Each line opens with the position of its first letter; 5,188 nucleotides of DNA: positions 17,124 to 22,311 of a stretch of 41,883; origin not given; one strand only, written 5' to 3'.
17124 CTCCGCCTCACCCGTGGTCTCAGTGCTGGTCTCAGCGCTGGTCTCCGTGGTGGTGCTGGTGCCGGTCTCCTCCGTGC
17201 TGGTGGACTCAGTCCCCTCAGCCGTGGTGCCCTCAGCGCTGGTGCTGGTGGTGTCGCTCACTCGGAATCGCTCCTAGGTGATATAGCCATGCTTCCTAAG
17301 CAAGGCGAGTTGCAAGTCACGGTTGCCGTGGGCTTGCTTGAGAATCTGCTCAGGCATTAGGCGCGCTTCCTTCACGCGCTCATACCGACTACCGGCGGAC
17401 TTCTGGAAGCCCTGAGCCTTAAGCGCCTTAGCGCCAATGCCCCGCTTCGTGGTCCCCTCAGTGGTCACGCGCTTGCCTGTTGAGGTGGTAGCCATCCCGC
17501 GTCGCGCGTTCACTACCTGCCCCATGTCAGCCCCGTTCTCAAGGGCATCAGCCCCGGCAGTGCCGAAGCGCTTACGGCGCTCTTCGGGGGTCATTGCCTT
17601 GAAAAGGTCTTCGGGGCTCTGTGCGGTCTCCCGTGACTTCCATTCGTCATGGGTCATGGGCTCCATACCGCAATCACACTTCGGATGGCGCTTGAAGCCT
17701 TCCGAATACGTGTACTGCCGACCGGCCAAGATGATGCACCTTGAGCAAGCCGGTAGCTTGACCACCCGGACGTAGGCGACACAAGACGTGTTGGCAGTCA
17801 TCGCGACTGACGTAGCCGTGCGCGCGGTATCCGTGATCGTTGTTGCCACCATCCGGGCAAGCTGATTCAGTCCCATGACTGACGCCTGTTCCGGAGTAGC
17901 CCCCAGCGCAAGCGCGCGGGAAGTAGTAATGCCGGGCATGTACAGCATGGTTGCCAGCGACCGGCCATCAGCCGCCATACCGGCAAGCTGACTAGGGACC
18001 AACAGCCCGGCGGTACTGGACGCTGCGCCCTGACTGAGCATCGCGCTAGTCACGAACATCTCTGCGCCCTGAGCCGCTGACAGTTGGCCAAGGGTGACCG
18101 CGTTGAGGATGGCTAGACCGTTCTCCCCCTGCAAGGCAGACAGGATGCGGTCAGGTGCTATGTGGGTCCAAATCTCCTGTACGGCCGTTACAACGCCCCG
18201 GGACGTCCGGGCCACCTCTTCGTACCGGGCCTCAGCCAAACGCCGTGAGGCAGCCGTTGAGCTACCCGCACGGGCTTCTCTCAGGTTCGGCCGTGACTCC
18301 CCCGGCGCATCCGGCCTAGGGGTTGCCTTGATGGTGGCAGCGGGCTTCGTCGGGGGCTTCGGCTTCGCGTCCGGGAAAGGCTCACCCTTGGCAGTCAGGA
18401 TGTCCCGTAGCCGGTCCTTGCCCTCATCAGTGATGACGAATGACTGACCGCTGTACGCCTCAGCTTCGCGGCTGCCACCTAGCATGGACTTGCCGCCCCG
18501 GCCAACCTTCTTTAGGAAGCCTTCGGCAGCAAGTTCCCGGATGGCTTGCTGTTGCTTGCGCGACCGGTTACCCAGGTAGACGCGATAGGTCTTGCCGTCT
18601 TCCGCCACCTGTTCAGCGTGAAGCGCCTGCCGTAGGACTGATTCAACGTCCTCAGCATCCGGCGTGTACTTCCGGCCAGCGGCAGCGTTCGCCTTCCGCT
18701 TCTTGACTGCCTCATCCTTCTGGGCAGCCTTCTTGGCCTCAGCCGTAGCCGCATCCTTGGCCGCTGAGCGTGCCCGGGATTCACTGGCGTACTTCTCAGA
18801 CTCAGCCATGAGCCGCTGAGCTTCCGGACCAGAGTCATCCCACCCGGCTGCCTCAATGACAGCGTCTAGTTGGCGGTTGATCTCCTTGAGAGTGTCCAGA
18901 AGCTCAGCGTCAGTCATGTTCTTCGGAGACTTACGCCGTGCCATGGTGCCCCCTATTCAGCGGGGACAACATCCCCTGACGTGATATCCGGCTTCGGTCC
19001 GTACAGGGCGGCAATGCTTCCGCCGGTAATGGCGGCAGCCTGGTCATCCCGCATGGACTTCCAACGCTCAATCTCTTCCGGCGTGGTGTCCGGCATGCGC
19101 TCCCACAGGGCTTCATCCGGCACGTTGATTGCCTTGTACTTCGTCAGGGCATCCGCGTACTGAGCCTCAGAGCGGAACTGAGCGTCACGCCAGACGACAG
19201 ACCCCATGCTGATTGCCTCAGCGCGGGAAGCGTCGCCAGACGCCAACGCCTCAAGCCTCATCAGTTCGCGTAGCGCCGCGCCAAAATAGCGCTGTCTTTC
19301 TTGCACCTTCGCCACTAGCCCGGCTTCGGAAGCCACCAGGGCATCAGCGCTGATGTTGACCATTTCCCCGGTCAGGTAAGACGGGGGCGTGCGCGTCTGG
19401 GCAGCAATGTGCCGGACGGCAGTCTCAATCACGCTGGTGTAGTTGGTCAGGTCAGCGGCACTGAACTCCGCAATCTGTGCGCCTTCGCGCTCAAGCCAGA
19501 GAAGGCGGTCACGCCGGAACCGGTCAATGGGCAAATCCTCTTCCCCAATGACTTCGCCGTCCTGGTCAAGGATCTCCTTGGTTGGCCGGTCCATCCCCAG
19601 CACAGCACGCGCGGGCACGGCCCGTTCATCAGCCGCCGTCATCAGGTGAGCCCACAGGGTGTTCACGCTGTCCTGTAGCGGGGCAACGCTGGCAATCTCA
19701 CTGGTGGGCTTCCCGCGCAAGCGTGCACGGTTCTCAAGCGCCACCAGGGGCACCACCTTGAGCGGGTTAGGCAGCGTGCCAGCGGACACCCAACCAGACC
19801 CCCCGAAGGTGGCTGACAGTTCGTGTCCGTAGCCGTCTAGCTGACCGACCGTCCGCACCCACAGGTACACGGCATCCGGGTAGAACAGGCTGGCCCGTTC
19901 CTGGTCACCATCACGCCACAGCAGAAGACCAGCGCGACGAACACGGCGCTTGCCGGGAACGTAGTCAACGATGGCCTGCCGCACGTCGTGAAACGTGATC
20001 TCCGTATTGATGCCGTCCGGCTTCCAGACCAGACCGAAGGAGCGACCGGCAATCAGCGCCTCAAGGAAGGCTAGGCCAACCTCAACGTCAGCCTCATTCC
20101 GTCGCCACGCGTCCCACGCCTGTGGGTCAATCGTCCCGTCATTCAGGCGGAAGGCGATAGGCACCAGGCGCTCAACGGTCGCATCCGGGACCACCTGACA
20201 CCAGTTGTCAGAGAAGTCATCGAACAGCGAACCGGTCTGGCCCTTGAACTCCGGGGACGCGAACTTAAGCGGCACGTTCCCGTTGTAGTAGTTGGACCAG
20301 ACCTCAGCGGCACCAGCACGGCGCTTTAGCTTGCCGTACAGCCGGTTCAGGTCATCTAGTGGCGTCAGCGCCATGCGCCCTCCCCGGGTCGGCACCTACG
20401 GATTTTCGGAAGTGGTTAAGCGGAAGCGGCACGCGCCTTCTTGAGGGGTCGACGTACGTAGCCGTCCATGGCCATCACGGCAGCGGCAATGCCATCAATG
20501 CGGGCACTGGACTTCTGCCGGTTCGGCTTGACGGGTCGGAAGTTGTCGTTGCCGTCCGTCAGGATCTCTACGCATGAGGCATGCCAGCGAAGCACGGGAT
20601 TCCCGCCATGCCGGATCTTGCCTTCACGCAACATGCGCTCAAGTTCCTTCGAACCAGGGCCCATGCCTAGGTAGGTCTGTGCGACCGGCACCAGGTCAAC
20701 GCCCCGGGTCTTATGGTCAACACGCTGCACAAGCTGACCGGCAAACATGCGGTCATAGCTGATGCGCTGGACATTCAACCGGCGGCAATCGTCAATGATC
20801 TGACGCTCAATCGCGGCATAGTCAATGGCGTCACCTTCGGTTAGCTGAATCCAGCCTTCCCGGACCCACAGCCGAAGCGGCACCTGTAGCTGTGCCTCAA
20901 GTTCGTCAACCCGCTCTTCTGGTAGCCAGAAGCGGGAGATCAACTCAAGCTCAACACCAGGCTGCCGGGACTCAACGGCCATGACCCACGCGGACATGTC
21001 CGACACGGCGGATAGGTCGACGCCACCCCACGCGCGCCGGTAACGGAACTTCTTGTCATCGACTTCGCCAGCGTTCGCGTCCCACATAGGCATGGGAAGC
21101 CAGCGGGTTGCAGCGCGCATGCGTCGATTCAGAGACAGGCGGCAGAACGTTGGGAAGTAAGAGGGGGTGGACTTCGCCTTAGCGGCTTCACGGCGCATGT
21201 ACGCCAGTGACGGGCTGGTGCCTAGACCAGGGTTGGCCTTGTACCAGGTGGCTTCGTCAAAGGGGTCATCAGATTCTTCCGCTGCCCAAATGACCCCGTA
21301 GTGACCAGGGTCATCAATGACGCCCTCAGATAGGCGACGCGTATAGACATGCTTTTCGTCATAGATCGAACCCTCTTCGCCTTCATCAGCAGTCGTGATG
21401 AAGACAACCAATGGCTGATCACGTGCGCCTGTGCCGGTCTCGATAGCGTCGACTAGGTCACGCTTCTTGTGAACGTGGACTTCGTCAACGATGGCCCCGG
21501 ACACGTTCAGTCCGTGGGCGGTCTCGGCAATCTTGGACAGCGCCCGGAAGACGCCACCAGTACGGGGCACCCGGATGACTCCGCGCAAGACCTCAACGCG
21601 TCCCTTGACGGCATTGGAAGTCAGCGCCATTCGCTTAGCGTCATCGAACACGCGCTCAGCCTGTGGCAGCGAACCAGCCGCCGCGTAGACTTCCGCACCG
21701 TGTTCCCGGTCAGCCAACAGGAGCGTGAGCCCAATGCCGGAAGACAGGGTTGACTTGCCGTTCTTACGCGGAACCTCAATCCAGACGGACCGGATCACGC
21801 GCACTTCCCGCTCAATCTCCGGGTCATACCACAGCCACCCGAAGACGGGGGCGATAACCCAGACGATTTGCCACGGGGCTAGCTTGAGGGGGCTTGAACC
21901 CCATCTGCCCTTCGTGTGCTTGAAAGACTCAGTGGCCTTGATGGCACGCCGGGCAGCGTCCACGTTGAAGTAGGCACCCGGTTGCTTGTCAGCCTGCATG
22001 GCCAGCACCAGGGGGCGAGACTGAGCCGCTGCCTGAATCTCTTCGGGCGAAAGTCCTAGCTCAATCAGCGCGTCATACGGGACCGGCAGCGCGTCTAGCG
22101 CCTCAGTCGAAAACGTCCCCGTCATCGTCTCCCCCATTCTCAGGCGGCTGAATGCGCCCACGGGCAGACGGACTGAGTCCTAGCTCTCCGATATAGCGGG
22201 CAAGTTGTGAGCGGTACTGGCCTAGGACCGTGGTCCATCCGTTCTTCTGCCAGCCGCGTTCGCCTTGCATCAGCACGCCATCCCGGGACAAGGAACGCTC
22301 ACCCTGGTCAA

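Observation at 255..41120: Family of about 12 non-canonical promoter-like motifs with a fixed 30-nt architecture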

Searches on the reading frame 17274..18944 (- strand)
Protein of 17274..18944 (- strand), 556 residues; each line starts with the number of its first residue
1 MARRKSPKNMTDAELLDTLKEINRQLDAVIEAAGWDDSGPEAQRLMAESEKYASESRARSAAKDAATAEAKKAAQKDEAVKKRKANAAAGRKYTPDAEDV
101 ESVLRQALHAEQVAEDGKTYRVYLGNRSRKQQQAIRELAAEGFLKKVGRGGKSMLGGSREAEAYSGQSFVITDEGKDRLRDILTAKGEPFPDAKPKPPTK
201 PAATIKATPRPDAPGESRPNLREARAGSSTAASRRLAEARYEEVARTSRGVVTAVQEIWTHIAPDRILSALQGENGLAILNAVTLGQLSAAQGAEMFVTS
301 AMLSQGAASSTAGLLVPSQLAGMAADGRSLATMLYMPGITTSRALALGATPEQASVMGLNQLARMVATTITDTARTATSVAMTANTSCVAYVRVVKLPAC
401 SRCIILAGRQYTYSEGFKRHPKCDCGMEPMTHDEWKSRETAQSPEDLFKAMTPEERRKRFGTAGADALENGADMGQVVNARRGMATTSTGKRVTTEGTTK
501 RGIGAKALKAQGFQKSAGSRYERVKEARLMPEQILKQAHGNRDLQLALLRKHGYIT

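Call 92: search_protein_families(library=pfam, proteins=[window:17274-18944:-], max_evalue=0.01)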
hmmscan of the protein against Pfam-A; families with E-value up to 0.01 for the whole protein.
window:17274-18944:- (556 aa): 1 family
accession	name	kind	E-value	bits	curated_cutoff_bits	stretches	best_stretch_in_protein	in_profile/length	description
PF25310.1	VG15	-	1.5e-08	35.6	26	1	242-449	12-207/212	VG15 protein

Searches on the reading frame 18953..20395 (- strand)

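Call 92: search_protein_families(library=pfam, proteins=[window:18953-20395:-], max_evalue=0.01)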
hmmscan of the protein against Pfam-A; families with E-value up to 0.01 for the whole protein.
window:18953-20395:- (480 aa): 1 family
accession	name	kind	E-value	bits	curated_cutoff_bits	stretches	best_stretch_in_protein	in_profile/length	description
PF05133.19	SPP1_portal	-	1.2e-23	84.2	25.5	1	62-453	44-414/416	Phage portal protein, SPP1 Gp6-like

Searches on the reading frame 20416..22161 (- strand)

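Call 92: search_protein_families(library=pfam, proteins=[window:20416-22161:-], max_evalue=0.01)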
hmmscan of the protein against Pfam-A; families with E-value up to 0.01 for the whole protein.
window:20416-22161:- (581 aa): 2 families
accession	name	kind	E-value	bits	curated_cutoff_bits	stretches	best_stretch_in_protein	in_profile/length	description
PF20441.4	TerL_nuclease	-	8e-37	127.4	24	1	282-566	2-280/286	Terminase large subunit, endonuclease domain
PF03354.21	TerL_ATPase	-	3.6e-22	79.4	23.7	1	96-271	1-174/178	Terminase large subunit, ATPase domain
